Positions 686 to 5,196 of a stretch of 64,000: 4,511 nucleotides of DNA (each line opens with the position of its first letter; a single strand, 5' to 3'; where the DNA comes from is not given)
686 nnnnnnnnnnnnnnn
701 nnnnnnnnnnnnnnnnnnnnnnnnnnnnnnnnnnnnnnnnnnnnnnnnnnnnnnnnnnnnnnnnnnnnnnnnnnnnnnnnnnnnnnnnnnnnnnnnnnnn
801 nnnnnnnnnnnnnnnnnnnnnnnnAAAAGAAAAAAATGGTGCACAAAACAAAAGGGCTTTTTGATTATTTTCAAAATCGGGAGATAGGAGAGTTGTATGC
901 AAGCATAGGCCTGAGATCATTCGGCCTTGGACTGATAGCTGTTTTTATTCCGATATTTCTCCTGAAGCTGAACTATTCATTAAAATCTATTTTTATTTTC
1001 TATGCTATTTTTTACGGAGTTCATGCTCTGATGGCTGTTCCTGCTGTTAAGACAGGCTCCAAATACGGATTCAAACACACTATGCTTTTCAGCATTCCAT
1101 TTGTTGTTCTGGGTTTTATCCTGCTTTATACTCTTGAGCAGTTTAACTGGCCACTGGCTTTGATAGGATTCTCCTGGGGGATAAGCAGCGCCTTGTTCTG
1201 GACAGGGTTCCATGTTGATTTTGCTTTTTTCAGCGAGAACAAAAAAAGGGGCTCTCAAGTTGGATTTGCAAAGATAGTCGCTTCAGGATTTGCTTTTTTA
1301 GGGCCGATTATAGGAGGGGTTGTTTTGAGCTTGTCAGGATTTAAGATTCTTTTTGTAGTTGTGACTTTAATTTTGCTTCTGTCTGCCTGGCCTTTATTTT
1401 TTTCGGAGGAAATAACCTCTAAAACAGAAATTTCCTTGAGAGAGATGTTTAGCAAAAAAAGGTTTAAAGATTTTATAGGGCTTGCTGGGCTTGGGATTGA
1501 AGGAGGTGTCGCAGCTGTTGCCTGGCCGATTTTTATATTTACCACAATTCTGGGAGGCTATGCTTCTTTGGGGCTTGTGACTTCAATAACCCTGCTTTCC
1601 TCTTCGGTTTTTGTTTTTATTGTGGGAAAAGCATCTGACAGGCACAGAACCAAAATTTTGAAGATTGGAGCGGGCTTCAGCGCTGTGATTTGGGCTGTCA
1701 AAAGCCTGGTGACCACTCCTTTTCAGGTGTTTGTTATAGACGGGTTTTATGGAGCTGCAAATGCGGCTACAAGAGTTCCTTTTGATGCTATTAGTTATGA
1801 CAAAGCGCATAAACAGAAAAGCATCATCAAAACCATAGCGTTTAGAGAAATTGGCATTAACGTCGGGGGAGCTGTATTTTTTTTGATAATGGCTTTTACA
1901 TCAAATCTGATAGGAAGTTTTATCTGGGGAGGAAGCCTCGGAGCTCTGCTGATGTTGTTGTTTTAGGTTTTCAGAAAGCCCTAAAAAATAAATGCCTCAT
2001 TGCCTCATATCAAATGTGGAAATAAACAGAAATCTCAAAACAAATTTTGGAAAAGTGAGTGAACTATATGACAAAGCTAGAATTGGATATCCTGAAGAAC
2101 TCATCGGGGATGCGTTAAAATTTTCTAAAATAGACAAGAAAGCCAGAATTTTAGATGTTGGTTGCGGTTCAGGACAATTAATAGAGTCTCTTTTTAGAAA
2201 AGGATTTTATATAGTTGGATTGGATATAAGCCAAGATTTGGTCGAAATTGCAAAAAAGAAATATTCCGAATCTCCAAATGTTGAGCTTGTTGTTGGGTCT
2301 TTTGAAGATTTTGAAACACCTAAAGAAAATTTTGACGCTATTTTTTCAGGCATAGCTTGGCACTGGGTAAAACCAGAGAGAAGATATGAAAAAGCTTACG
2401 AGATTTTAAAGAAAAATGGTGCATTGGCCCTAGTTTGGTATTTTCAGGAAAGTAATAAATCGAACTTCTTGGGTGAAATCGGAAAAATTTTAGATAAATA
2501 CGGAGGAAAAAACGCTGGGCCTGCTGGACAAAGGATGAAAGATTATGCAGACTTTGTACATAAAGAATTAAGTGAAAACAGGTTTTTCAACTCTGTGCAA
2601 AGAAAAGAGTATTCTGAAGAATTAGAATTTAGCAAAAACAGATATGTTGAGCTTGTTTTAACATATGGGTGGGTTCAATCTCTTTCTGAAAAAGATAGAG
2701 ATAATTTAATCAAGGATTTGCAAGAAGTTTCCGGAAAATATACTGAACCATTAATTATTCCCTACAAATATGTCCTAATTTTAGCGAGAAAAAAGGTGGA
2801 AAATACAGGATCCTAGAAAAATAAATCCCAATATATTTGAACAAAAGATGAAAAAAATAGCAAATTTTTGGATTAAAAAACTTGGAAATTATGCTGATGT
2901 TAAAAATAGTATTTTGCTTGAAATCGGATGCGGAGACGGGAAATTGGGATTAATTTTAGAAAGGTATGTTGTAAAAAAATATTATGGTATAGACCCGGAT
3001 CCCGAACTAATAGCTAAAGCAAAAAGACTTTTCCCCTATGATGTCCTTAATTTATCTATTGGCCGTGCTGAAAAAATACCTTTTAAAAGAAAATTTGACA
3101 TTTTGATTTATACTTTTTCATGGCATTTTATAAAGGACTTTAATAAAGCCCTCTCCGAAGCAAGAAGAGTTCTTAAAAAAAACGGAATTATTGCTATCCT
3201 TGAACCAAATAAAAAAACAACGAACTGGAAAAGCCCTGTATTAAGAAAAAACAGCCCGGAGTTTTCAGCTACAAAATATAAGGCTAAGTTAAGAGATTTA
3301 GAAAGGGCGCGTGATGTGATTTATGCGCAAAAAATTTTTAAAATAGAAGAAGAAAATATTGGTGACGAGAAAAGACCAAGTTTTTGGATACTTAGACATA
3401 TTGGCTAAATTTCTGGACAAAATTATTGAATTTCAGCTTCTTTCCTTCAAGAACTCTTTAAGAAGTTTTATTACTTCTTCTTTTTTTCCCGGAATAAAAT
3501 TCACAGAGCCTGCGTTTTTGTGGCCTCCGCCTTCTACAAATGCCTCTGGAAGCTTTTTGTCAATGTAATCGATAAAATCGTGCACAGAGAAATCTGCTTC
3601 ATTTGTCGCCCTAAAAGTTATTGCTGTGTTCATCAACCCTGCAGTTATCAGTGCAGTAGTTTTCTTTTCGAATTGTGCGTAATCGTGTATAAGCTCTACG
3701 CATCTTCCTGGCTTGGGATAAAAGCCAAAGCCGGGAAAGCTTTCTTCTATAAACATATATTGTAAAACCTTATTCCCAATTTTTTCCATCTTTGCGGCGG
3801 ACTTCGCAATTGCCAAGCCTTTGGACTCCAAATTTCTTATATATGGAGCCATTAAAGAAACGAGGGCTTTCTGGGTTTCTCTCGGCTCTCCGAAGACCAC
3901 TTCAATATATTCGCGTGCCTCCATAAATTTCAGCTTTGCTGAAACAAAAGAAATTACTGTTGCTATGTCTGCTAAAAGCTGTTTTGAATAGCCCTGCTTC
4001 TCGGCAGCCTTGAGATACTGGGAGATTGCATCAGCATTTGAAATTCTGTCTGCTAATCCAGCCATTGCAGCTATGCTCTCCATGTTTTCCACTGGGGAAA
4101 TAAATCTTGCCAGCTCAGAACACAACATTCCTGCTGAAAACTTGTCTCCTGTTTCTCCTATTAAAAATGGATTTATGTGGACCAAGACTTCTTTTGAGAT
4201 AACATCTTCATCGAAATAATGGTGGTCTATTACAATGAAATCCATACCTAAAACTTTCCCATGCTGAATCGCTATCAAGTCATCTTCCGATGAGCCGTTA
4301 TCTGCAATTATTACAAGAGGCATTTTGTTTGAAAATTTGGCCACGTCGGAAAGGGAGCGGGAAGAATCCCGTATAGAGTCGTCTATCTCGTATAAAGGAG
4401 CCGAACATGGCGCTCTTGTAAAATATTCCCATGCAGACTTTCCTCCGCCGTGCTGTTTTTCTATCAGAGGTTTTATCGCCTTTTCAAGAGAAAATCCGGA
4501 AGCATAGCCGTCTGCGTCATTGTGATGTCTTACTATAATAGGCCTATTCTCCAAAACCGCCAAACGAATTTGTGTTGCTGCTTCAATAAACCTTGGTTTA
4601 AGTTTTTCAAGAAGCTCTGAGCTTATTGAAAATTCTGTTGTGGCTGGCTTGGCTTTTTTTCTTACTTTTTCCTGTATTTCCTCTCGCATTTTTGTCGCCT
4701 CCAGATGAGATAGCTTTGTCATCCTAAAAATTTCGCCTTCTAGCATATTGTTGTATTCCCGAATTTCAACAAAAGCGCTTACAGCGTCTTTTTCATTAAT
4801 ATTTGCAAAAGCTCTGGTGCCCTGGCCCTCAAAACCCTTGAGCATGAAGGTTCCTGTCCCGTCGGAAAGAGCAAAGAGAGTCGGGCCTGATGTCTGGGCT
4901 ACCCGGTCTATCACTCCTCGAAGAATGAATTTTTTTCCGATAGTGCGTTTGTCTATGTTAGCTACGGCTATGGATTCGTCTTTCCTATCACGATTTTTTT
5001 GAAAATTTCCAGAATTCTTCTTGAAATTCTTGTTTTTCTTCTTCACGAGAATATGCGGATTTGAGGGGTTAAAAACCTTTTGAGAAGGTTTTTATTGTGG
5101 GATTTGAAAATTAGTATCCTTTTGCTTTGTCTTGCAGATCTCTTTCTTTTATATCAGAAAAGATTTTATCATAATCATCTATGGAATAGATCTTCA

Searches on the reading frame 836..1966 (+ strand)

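Call 55: search_protein_families(library=pfam, proteins=[window:836-1966:+], max_evalue=0.00001)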
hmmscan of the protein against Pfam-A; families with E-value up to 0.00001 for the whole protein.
window:836-1966:+ (376 aa): 1 family
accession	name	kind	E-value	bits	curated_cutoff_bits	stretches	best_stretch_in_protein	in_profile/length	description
PF07690.21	MFS_1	-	3.1e-19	69.6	33.4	2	22-201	3-185/347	Major Facilitator Superfamily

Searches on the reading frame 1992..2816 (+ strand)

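Call 55: search_protein_families(library=pfam, proteins=[window:1992-2816:+], max_evalue=0.00001)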
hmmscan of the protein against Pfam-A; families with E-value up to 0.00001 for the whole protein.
window:1992-2816:+ (274 aa): 9 families
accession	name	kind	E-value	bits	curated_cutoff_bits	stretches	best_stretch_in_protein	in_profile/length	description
PF13649.12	Methyltransf_25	-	2.3e-20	73.5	27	1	53-143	1-97/97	Methyltransferase domain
PF08241.18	Methyltransf_11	-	2.9e-20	73.1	21.2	1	54-146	1-94/95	Methyltransferase domain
PF13847.12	Methyltransf_31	-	1.4e-14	54.4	27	1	47-147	1-109/145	Methyltransferase domain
PF08242.18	Methyltransf_12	-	1.2e-11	45.6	30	1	54-145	1-98/98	Methyltransferase domain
PF13489.12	Methyltransf_23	-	8.4e-10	39.1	27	1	41-152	13-121/164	Methyltransferase domain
PF02353.26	CMAS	-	9.1e-08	32.2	27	1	46-158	59-175/273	Mycolic acid cyclopropane synthetase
PF01135.25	PCMT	-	2.8e-07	30.9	20.3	1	38-122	62-151/210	Protein-L-isoaspartate(D-aspartate) O-methyltransferase (PCMT)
PF01209.24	Ubie_methyltran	-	9.6e-07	28.8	20.1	1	49-147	47-151/233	ubiE/COQ5 methyltransferase family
PF00398.26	RrnaAD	-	8.4e-06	25.5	24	0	37-112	18-93/263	Ribosomal RNA adenine dimethylase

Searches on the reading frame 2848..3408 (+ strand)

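Call 55: search_protein_families(library=pfam, proteins=[window:2848-3408:+], max_evalue=0.00001)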
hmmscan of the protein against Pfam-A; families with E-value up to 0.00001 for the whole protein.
window:2848-3408:+ (186 aa): 6 families
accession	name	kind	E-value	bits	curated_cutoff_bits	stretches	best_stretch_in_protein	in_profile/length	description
PF08241.18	Methyltransf_11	-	1.1e-19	71.3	21.2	1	24-117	1-95/95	Methyltransferase domain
PF13847.12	Methyltransf_31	-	2.8e-16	59.9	27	1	19-128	3-126/145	Methyltransferase domain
PF13649.12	Methyltransf_25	-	5.2e-15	56.4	27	1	24-113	2-97/97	Methyltransferase domain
PF13489.12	Methyltransf_23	-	2.6e-13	50.5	27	1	17-145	20-151/164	Methyltransferase domain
PF08242.18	Methyltransf_12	-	1.7e-12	48.3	30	1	24-115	1-98/98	Methyltransferase domain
PF01209.24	Ubie_methyltran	-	5e-07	29.8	20.1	1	7-125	34-159/233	ubiE/COQ5 methyltransferase family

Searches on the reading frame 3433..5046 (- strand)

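Call 14: search_protein_families(library=pfam, proteins=[window:3433-5046:-], max_evalue=0.00001)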
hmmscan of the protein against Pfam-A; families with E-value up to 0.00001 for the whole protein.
window:3433-5046:- (537 aa): 1 family
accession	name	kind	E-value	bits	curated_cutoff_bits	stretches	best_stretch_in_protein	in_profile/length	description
PF01368.27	DHH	-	5.3e-07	30.4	28.1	1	170-293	2-89/125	DHH family, N-terminal domain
